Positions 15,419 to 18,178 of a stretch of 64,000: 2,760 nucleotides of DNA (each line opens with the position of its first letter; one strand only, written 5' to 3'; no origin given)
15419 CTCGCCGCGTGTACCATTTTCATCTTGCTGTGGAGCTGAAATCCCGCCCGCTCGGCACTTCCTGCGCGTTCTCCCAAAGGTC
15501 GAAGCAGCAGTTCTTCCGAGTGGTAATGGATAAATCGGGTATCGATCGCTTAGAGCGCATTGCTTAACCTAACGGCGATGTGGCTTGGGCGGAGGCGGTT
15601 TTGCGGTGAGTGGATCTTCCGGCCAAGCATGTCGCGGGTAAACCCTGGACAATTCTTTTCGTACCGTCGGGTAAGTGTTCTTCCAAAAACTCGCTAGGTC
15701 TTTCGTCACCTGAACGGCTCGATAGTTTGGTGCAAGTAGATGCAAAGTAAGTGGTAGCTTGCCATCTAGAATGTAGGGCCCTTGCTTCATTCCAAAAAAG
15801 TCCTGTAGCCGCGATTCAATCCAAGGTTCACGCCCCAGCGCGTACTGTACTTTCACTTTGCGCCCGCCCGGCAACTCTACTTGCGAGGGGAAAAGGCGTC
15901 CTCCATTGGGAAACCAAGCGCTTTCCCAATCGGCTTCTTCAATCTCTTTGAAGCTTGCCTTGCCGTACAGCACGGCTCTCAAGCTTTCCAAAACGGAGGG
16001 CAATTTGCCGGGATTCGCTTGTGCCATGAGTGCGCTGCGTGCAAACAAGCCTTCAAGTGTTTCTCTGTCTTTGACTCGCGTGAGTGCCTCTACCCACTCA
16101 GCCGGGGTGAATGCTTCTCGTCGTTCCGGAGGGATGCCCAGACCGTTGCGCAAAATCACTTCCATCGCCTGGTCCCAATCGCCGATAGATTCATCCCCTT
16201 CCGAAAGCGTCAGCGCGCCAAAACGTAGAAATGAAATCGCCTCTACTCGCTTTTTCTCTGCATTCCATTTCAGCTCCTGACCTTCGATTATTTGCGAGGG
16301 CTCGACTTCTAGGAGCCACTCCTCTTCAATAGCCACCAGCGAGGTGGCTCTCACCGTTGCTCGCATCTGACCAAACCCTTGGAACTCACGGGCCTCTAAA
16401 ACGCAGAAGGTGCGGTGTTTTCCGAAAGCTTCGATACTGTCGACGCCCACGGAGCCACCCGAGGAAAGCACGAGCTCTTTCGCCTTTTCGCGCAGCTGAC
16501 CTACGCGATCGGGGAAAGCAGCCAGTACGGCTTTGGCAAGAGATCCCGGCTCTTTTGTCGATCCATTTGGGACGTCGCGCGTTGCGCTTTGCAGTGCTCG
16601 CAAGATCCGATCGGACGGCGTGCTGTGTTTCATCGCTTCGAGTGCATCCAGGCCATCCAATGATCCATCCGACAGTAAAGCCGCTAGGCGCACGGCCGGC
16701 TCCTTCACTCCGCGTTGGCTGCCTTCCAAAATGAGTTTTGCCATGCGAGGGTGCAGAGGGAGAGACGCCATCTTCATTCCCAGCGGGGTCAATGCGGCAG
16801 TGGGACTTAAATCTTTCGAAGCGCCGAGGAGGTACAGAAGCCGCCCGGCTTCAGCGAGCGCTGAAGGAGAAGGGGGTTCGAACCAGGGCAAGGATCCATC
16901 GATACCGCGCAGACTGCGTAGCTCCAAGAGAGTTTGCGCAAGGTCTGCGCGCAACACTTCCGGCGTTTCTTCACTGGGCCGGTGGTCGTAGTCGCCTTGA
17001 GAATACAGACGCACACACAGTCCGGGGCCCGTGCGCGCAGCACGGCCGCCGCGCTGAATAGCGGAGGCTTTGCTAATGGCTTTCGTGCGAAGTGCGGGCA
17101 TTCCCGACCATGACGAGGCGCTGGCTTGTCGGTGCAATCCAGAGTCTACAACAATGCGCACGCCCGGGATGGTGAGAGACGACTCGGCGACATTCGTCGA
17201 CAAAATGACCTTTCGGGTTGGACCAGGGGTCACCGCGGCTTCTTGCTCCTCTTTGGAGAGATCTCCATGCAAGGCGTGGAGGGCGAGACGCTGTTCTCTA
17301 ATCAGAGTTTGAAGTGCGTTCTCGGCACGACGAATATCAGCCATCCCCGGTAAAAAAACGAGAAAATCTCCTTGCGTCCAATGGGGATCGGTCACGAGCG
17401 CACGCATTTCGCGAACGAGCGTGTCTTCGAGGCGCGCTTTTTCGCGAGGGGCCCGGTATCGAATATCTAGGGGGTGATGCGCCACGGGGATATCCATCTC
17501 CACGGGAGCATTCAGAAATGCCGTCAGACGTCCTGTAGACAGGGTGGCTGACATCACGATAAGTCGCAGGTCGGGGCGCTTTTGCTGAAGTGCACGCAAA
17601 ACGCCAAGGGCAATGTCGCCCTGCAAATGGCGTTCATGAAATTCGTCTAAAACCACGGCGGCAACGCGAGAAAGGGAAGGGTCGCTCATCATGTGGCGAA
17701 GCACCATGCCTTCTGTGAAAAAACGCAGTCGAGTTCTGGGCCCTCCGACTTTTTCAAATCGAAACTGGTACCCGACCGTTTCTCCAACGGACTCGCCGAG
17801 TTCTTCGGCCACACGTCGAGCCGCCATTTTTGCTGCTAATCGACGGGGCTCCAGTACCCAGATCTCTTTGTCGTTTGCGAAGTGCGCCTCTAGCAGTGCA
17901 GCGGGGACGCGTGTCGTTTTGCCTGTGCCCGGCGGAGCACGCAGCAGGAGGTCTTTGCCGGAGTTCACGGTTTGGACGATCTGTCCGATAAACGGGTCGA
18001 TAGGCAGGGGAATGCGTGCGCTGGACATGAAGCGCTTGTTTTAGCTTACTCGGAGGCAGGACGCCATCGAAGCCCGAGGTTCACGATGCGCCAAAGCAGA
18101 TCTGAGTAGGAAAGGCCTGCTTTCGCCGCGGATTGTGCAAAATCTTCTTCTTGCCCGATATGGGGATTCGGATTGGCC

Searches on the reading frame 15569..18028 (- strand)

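Call 36: search_protein_families(library=pfam, proteins=[window:15569-18028:-], max_evalue=0.00001)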
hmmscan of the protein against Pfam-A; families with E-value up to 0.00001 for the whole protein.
window:15569-18028:- (819 aa): 3 families
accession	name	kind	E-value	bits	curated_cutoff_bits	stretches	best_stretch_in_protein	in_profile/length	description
PF08482.15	HrpB_C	-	6.4e-36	124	25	1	711-806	38-133/133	ATP-dependent helicase C-terminal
PF00271.37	Helicase_C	-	1e-11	45.5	23.5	1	220-334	16-110/110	Helicase conserved C-terminal domain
PF00270.35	DEAD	-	1.6e-11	44.6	26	1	16-164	6-161/167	DEAD/DEAH box helicase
